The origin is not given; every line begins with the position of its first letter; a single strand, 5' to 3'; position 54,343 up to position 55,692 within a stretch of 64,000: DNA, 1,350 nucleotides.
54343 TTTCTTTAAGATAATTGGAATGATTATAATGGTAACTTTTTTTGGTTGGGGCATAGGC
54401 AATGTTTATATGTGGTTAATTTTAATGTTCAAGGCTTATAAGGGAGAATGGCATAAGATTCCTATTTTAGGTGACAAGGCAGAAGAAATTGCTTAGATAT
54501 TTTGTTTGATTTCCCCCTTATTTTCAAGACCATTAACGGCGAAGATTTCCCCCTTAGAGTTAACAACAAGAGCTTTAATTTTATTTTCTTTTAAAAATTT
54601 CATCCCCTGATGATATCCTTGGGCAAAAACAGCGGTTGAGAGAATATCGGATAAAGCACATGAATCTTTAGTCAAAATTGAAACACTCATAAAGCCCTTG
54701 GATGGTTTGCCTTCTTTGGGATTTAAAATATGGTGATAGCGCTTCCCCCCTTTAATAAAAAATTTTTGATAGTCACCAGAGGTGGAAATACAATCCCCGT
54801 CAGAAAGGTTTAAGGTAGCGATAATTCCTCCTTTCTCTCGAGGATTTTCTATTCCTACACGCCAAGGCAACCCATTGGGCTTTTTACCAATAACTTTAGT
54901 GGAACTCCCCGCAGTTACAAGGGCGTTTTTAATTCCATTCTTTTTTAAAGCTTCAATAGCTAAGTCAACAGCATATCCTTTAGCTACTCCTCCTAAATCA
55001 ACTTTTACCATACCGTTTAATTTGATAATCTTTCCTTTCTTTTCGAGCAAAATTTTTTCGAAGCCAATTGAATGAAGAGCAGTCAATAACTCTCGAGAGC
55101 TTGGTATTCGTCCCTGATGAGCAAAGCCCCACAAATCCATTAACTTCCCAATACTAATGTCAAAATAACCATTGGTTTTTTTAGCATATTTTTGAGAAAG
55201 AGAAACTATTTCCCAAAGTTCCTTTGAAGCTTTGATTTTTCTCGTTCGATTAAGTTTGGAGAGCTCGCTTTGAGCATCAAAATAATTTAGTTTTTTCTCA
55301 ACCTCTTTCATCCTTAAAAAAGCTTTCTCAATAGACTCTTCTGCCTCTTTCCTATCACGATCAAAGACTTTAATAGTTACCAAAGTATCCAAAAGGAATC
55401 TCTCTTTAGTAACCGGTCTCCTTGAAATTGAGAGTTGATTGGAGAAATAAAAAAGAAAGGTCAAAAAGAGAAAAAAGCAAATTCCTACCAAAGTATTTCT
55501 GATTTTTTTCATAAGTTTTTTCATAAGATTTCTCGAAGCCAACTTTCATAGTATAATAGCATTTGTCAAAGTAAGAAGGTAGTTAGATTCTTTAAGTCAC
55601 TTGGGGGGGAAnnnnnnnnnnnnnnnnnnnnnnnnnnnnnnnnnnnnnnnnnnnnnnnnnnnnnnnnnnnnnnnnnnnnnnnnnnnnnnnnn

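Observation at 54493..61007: Split three-gene activase system (two DUF2229-like proteins + BadF/BcrA-type ATPase) wedged between an ApbE flavin transferase and NfnAB-like bifurcating oxidoreductase genes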

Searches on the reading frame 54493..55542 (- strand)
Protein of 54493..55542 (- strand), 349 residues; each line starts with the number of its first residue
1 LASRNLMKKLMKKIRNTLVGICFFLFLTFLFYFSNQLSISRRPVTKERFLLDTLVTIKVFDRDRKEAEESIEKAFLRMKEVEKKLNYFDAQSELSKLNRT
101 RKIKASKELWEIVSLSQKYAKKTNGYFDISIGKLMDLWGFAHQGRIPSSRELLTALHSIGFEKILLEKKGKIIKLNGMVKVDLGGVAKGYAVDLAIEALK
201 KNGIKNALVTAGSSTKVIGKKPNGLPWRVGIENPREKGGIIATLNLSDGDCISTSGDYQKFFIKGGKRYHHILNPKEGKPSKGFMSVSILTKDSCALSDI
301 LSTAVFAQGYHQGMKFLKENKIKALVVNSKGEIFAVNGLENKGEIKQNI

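Call 3: search_protein_families(library=pfam, proteins=[window:54493-55542:-], max_evalue=0.01)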
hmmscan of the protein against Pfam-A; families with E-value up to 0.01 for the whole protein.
window:54493-55542:- (349 aa): 1 family
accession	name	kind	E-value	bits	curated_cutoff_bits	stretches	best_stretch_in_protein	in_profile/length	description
PF02424.20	ApbE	-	1.2e-81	274.6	25.6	1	51-325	1-265/266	ApbE family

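Call 4: search_protein_families(library=ncbifam, proteins=[window:54493-55542:-], max_evalue=0.01)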
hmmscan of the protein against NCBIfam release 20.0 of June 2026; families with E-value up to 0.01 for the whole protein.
window:54493-55542:- (349 aa): 1 family
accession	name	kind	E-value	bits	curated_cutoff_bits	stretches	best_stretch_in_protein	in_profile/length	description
NF007774.0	PRK10461.1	equivalog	9.9e-37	126.6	498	1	51-334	42-334/351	FAD:protein FMN transferase ApbE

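Call 75: search_solved_structures(query=window:54493-55542:-, max_evalue=1e-10)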
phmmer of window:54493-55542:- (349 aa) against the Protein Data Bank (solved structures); distinct sequences matched with E-value up to 1e-10: 13.
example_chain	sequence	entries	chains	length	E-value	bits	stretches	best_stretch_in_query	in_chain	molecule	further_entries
7esa_A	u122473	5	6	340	8.2e-47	163.2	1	39-345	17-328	FAD:protein FMN transferase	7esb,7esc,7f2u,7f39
1vrm_A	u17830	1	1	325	9e-45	156.5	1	49-309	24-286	hypothetical protein TM1553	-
5mgy_H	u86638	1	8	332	4.2e-38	134.6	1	78-337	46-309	FAD:protein FMN transferase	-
6nxi_A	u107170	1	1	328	2.2e-34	122.4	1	77-328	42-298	FAD:protein FMN transferase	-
6nxj_A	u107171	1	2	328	5.4e-33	117.8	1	77-328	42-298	FAD:protein FMN transferase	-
4xgw_A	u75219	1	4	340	3.4e-29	105.3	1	62-334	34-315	FAD:protein FMN transferase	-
2o18_A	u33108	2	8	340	1.2e-28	103.5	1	62-334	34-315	Thiamine biosynthesis lipoprotein apbE | FAD:protein FMN transferase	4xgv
4xgx_A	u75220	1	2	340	6.8e-28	101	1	63-334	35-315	FAD:protein FMN transferase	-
3pnd_A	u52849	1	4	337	1.8e-27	99.7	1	50-334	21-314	Thiamine biosynthesis lipoprotein ApbE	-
4xdt_A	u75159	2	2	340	3.8e-26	95.3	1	44-326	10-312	FAD:protein FMN transferase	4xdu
4ifu_A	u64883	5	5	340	2.3e-25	92.7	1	44-326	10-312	FAD:protein FMN transferase | Thiamine biosynthesis lipoprotein ApbE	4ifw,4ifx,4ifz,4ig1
7mgt_A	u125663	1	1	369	2.7e-25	92.5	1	44-326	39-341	FAD:protein FMN transferase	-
4xdr_A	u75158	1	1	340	1.5e-24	90.1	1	44-326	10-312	FAD:protein FMN transferase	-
